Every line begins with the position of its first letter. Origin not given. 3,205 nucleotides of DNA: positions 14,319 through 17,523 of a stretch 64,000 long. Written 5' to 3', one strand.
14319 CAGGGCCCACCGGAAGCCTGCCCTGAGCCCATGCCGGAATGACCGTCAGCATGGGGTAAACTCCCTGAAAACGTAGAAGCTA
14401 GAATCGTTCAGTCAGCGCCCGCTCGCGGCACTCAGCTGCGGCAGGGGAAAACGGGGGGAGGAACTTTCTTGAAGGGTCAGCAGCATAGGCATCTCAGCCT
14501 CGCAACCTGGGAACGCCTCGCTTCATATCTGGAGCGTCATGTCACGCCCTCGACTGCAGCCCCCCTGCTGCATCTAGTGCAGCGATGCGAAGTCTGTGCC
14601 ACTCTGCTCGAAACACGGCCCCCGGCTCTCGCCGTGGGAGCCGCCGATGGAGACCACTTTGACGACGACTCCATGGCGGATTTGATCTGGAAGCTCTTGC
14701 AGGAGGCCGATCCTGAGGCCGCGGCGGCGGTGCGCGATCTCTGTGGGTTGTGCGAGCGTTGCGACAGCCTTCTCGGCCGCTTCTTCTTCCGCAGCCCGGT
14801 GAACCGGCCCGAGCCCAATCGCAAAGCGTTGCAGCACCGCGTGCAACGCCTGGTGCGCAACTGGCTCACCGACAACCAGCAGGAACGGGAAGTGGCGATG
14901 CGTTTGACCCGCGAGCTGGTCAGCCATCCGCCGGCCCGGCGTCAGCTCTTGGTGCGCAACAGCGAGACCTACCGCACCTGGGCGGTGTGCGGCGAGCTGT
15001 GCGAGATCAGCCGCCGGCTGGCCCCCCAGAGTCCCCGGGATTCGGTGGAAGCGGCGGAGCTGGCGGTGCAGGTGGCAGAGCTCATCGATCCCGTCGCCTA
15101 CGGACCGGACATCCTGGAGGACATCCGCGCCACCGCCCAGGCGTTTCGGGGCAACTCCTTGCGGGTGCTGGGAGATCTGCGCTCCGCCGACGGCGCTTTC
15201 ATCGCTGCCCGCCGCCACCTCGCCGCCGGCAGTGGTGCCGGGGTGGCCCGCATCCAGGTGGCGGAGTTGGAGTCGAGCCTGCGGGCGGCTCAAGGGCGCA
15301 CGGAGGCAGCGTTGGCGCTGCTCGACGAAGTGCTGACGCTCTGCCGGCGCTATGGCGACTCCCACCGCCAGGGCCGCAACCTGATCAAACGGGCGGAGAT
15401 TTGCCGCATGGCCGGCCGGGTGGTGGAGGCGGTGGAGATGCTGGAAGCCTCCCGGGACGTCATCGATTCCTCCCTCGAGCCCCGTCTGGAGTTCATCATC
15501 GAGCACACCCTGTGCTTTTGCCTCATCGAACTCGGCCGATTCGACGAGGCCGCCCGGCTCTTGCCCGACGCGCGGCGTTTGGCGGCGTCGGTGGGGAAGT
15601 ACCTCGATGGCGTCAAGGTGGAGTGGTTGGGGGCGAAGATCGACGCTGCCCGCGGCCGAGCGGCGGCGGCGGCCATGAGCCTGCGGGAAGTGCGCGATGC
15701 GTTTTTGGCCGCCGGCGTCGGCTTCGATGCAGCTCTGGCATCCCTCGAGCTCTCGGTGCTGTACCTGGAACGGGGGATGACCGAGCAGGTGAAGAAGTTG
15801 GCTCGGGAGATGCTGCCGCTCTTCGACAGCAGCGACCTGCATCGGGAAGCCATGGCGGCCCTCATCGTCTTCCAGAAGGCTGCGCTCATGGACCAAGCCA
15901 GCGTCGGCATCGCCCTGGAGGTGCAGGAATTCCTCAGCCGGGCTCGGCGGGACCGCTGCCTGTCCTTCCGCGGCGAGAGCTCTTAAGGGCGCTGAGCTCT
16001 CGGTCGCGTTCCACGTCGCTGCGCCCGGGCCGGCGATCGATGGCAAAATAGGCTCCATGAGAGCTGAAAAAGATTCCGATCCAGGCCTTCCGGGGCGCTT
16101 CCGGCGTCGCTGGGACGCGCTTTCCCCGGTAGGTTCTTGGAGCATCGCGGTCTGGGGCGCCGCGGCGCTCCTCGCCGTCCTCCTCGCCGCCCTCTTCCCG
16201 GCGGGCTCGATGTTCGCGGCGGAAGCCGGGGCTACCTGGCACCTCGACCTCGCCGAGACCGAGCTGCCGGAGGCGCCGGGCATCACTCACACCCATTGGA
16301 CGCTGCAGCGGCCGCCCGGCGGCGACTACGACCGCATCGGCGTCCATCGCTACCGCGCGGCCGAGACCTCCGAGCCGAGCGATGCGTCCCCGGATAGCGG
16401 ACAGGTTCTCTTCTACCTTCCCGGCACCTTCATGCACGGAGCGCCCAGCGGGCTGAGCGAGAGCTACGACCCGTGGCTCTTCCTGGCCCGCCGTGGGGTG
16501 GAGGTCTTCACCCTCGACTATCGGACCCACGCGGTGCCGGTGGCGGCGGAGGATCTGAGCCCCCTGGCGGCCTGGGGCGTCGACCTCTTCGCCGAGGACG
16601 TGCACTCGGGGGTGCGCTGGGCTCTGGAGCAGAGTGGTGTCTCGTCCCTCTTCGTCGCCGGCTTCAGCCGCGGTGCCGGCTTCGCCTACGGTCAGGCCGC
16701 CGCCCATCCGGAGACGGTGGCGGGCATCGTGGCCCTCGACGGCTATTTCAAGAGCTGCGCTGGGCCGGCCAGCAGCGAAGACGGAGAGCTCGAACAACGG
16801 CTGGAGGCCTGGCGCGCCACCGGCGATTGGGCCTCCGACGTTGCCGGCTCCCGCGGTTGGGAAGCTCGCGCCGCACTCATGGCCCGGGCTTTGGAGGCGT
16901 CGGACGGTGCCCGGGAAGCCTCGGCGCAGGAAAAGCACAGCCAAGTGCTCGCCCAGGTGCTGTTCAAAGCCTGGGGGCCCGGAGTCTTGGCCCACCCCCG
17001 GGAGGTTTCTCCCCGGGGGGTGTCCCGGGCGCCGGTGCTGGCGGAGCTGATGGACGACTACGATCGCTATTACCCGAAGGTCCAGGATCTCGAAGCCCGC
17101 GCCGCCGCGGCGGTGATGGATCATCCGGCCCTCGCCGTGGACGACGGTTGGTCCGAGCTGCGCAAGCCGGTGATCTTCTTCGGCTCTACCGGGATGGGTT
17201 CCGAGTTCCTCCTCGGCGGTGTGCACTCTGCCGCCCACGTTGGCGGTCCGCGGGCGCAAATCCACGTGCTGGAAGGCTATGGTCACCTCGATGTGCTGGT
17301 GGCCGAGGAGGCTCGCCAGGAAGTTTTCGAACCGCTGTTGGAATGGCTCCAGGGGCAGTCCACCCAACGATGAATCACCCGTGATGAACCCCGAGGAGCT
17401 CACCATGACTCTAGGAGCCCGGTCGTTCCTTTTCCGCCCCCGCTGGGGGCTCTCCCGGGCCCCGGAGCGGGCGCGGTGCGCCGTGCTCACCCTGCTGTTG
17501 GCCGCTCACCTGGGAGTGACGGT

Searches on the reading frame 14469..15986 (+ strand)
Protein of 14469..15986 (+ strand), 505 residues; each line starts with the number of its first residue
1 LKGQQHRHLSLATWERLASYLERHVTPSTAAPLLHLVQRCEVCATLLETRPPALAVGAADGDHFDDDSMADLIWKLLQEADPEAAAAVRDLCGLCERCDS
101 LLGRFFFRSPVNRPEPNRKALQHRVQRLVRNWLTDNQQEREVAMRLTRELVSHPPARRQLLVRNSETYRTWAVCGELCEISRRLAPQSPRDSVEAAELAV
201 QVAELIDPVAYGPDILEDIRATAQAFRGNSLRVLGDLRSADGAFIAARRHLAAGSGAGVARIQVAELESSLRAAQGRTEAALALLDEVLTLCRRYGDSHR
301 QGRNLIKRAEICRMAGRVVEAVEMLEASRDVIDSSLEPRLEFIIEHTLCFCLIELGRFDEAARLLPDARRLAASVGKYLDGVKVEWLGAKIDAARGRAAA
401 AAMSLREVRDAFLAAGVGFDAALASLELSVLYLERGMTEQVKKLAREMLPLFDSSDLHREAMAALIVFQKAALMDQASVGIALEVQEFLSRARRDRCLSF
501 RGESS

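Call 11: search_protein_families(library=pfam, proteins=[window:14469-15986:+], max_evalue=0.01)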
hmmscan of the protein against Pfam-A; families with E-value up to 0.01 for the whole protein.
window:14469-15986:+ (505 aa): 6 families
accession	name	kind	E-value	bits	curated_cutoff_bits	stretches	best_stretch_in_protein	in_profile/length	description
PF13424.12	TPR_12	-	3e-10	40.6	30.1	1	272-330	13-73/77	Tetratricopeptide repeat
PF17874.7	TPR_MalT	-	1.7e-07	31.3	45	1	231-407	125-305/336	MalT-like TPR region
PF07719.23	TPR_2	-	0.00022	21.5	27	0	347-364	6-23/34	Tetratricopeptide repeat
PF13374.12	TPR_10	-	0.00052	20.4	27.5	0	274-294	14-34/42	Tetratricopeptide repeat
PF13176.12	TPR_7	-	0.00055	20.3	27.9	0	267-297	5-34/36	Tetratricopeptide repeat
PF14559.12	TPR_19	-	0.00068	20.4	25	0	315-365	4-48/68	Tetratricopeptide repeat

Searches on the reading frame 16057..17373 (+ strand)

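Call 11: search_protein_families(library=pfam, proteins=[window:16057-17373:+], max_evalue=0.01)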
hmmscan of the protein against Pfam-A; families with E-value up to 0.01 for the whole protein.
window:16057-17373:+ (438 aa): 2 families
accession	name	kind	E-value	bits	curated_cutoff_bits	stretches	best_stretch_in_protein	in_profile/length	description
PF00561.26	Abhydrolase_1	-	0.00029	21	25.8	1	127-235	7-103/245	alpha/beta hydrolase fold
PF12146.15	Hydrolase_4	-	0.0039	16.9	27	1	142-227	26-107/239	Serine aminopeptidase, S33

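Call 45: search_protein_families(library=ncbifam, proteins=[window:16057-17373:+], max_evalue=0.001)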
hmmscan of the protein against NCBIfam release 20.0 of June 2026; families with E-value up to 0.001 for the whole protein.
window:16057-17373:+ (438 aa): 1 family
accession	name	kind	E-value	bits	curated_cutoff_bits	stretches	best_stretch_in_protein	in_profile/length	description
NF050058.1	e_dPHAscl_type1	hypoth_equivalog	0.00064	19.3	150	0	196-262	104-168/276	extracellular catalytic domain type 1 short-chain-length polyhydroxyalkanoate depolymerase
